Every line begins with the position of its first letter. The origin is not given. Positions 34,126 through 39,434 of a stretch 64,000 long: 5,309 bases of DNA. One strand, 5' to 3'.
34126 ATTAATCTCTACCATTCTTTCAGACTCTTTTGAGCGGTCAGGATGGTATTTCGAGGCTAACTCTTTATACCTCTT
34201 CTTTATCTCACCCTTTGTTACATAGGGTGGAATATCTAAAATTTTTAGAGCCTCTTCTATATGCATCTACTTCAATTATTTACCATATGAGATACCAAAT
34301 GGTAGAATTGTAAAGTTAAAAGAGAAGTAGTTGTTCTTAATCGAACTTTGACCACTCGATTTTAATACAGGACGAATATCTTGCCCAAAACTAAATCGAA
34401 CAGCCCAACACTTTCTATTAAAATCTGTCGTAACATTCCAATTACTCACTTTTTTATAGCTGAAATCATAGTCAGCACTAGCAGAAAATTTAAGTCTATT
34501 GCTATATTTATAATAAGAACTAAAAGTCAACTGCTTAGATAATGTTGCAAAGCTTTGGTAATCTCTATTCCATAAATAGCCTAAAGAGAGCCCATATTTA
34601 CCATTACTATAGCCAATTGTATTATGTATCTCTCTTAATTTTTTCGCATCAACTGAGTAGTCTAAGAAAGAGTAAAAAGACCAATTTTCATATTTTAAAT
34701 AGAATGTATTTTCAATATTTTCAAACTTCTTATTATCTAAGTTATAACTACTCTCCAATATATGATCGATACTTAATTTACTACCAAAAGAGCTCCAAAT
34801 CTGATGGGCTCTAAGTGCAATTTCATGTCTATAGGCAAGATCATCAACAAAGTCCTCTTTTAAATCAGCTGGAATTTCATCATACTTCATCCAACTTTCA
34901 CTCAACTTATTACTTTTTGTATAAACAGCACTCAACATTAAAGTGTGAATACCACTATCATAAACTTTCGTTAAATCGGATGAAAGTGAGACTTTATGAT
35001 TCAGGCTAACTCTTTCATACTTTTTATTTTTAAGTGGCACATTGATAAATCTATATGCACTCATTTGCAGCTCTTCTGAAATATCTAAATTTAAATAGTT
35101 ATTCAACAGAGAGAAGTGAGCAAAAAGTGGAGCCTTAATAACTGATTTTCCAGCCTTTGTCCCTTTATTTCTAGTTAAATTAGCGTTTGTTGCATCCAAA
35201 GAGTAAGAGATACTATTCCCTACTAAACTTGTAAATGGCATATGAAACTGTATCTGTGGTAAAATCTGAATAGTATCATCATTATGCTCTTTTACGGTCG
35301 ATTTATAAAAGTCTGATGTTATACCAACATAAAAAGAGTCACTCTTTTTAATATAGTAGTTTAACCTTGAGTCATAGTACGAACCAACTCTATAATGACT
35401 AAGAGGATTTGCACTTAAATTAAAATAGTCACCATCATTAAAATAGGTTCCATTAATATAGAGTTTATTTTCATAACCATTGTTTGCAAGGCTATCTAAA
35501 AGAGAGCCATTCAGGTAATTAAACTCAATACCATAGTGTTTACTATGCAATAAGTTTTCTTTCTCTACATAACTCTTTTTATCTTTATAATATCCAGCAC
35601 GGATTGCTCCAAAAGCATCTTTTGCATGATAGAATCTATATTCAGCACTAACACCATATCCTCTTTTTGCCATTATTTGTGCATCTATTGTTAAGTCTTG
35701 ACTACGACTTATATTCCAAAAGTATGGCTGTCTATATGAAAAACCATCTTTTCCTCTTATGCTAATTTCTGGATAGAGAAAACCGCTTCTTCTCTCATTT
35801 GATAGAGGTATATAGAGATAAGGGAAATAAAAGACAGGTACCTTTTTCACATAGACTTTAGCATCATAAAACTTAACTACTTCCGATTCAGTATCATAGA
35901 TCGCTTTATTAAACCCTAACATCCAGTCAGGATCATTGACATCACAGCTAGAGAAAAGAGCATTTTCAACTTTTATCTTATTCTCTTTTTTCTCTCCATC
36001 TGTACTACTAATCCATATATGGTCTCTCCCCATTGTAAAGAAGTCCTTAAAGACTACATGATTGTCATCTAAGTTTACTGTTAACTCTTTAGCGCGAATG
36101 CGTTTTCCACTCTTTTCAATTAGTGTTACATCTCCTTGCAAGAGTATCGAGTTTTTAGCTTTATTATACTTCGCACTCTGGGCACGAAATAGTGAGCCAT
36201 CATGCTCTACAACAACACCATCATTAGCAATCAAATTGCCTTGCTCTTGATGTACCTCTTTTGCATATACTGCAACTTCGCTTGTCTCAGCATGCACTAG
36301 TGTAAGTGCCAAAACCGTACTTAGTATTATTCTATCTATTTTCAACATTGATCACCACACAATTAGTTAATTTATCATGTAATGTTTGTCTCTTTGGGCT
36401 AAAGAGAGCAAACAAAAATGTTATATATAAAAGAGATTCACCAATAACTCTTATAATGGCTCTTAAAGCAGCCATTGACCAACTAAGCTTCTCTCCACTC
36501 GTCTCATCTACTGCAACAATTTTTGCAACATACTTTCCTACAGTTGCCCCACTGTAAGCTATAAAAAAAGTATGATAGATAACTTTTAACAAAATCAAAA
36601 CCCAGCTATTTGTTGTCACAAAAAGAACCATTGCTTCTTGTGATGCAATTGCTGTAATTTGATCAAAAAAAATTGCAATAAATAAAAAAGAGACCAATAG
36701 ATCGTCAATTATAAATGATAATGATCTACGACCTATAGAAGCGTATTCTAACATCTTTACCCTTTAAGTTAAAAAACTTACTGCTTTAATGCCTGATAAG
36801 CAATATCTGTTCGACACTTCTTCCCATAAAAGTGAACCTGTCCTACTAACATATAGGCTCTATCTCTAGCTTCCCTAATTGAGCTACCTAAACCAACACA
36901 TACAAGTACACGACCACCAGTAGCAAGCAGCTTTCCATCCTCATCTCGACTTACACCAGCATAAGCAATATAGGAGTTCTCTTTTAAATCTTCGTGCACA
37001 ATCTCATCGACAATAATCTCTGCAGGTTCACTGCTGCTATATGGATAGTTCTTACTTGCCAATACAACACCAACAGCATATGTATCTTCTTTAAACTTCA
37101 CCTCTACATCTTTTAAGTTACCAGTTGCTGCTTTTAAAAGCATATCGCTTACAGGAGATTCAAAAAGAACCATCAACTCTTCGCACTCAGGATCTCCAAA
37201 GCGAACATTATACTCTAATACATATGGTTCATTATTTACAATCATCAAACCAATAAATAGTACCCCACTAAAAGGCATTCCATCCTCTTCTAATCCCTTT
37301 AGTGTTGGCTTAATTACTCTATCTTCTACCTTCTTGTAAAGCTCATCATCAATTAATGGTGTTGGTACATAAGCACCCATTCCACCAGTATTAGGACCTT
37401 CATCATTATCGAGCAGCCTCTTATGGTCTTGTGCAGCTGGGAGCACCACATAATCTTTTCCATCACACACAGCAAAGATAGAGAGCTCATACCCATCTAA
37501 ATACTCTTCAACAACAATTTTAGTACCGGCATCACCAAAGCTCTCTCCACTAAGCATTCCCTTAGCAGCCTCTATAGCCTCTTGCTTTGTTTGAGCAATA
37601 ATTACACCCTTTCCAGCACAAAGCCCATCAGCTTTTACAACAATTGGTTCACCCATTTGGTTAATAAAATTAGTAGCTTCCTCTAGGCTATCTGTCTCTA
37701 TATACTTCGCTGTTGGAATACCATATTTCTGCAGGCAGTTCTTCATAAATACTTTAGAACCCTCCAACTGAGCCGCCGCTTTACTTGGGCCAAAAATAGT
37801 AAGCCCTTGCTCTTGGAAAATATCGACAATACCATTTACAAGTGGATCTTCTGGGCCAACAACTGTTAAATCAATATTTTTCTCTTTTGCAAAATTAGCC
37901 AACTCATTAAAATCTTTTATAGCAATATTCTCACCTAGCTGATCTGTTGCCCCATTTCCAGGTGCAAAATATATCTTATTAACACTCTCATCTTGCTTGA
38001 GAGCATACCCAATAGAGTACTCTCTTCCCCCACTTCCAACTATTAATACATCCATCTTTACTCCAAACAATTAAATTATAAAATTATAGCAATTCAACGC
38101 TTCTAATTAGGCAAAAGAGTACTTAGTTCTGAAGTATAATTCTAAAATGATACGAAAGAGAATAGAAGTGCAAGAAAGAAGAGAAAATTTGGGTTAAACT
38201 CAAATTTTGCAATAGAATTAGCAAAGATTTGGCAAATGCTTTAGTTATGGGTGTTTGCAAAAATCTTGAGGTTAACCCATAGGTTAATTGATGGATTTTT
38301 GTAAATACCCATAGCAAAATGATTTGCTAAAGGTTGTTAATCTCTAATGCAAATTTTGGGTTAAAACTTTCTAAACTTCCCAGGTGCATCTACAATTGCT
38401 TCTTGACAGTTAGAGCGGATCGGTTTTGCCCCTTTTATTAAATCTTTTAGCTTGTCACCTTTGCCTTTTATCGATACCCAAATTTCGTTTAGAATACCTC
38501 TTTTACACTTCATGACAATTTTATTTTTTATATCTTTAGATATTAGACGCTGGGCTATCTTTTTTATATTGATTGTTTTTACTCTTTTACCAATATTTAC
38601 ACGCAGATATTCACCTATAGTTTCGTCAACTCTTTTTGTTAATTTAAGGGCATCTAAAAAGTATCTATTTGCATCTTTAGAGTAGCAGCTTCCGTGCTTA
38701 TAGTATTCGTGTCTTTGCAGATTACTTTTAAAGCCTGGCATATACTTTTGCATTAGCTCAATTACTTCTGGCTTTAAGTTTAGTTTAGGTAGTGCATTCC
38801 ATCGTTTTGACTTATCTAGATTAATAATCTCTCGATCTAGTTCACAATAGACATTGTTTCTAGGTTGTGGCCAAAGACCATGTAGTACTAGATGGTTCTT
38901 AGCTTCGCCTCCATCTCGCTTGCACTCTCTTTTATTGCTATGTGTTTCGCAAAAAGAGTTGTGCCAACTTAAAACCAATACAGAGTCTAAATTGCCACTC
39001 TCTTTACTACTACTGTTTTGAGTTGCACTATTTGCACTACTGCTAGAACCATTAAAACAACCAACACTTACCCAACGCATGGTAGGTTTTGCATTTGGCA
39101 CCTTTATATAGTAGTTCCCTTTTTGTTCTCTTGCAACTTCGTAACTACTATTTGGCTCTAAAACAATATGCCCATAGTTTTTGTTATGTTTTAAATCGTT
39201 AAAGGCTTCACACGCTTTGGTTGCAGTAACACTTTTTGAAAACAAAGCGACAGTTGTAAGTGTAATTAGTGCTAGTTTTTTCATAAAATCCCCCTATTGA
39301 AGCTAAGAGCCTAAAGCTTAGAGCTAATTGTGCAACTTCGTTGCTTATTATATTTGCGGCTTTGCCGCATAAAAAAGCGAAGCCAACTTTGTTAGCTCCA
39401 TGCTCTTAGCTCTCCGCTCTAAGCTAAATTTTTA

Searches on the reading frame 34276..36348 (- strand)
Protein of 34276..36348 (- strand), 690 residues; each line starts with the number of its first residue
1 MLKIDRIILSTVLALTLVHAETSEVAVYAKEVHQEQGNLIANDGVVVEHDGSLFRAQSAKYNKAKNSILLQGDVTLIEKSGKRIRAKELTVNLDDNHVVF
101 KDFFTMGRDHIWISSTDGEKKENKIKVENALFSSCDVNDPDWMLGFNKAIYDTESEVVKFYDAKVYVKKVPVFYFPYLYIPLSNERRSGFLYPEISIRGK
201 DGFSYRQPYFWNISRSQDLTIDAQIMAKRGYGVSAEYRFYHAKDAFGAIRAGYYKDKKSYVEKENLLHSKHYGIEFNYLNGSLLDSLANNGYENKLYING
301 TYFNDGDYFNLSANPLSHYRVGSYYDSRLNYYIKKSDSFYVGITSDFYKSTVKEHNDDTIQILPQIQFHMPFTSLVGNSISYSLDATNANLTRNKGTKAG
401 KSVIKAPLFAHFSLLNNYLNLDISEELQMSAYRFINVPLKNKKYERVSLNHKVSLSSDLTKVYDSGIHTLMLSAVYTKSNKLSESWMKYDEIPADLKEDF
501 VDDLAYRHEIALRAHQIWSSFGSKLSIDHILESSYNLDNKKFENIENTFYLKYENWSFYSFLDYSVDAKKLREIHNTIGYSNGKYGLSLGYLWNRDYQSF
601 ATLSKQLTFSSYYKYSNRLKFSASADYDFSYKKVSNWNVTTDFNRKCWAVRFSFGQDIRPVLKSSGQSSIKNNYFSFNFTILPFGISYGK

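Call 13: search_protein_families(library=pfam, proteins=[window:34276-36348:-], max_evalue=0.001)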
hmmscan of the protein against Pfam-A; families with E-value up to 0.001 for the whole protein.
window:34276-36348:- (690 aa): 2 families
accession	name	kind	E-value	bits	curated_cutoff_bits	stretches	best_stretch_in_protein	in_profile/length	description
PF06835.18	LptC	-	0.0002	21.5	21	0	55-102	88-139/175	Lipopolysaccharide-assembly, LptC-related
PF03968.19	LptD_N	-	0.00063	20.4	20.4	0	56-158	4-85/113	LptA/(LptD N-terminal domain) LPS transport protein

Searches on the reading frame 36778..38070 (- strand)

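Call 26: search_protein_families(library=pfam, proteins=[window:36778-38070:-], max_evalue=0.00001)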
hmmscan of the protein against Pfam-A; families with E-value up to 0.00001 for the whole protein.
window:36778-38070:- (430 aa): 7 families
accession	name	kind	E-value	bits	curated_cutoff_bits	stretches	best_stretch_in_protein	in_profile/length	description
PF01071.24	GARS_A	-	4.2e-79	265.4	27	1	104-296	1-194/194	Phosphoribosylglycinamide synthetase, ATP-grasp (A) domain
PF02844.21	GARS_N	-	5e-36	123.9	29.5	1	6-103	1-100/100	Phosphoribosylglycinamide synthetase, N domain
PF02843.22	GARS_C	-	1.7e-22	80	34.8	1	332-425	1-91/92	Phosphoribosylglycinamide synthetase, C domain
PF02786.22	CPSase_L_D2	-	4.1e-09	36.7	19.8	1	107-254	3-147/211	Carbamoyl-phosphate synthase L chain, ATP binding domain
PF02222.28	ATP-grasp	-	1.1e-07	32.1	27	1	112-205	2-91/179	ATP-grasp domain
PF02655.19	ATP-grasp_3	-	5.8e-07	30.2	23.2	1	106-292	4-158/160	ATP-grasp domain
PF08442.15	ATP-grasp_2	-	9.3e-06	25.8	29.5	0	110-177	8-80/202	ATP-grasp domain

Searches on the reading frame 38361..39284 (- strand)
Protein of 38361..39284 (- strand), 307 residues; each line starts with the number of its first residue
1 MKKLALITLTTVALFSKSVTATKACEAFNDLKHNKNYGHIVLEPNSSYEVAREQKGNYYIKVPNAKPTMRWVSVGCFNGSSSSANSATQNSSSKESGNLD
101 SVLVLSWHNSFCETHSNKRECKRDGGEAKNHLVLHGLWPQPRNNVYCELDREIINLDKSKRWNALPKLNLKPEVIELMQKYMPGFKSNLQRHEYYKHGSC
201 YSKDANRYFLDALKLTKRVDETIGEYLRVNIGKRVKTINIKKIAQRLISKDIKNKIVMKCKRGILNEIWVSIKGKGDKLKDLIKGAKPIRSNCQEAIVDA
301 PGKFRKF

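Call 26: search_protein_families(library=pfam, proteins=[window:38361-39284:-], max_evalue=0.00001)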
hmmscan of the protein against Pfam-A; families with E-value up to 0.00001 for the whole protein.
window:38361-39284:- (307 aa): 1 family
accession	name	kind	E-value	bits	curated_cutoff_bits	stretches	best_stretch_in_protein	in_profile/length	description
PF00445.23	Ribonuclease_T2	-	1.5e-20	74.6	26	1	102-278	5-184/188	Ribonuclease T2 family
